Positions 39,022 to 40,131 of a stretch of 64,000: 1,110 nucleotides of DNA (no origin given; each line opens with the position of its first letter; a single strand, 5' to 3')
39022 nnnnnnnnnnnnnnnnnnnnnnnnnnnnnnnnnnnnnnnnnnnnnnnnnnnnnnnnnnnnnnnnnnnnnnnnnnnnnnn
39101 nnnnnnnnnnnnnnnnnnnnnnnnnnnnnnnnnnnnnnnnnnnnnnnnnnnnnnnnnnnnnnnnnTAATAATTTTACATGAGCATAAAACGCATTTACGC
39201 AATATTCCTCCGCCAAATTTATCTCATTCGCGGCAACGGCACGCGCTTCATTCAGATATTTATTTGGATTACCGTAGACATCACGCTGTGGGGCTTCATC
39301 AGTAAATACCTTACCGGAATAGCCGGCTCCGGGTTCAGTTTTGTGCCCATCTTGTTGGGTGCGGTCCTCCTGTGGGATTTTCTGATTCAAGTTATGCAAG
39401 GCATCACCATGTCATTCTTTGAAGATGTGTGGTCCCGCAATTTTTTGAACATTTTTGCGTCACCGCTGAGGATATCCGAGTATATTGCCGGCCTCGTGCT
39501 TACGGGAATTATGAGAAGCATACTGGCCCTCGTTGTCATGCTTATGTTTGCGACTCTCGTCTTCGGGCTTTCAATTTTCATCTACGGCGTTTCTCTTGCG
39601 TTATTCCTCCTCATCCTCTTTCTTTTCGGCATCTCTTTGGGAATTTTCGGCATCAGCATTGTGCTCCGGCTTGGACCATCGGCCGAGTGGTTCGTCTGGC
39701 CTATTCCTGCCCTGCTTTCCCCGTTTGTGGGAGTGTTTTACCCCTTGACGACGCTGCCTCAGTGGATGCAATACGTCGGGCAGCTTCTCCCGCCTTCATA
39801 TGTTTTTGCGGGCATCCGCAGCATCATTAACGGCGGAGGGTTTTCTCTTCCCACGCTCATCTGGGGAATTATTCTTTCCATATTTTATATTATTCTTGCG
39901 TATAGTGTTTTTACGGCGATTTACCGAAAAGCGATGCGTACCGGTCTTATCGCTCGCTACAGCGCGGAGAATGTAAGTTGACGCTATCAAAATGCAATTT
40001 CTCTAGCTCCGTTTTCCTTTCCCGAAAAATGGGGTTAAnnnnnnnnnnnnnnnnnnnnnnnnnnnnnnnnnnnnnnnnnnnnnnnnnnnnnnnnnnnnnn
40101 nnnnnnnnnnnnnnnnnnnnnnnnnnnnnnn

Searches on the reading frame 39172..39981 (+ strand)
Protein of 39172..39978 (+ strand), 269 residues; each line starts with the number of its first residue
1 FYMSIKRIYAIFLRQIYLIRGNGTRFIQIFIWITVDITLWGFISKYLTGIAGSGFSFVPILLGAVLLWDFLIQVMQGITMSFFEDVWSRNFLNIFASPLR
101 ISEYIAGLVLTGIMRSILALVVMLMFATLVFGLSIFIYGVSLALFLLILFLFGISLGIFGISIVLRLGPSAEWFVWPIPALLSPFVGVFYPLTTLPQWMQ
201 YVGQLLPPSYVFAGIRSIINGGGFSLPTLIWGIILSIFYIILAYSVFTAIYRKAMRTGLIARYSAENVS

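Call 27: search_protein_families(library=pfam, proteins=[window:39172-39978:+], max_evalue=0.01)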
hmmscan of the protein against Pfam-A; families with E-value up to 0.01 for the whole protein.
window:39172-39978:+ (269 aa): 2 families
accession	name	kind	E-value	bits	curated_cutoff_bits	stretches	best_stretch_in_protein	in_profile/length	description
PF01061.29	ABC2_membrane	-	2.9e-09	37.2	26.9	1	15-219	10-210/211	ABC-2 type transporter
PF12698.13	ABC2_membrane_3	-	1.5e-07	31.3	31.6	1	56-244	159-346/347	ABC-2 family transporter protein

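Call 64: find_encoding_contigs(protein=window:39178-39981:+, flank=10000, max_places=4)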
Protein window:39178-39981:+ (267 aa): 1 contig read that carries it; 1 place shown.
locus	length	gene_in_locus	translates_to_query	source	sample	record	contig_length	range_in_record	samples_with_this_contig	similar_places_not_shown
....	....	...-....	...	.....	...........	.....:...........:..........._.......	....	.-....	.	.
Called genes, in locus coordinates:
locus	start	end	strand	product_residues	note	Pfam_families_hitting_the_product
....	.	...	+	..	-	?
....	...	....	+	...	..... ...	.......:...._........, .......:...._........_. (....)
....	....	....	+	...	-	?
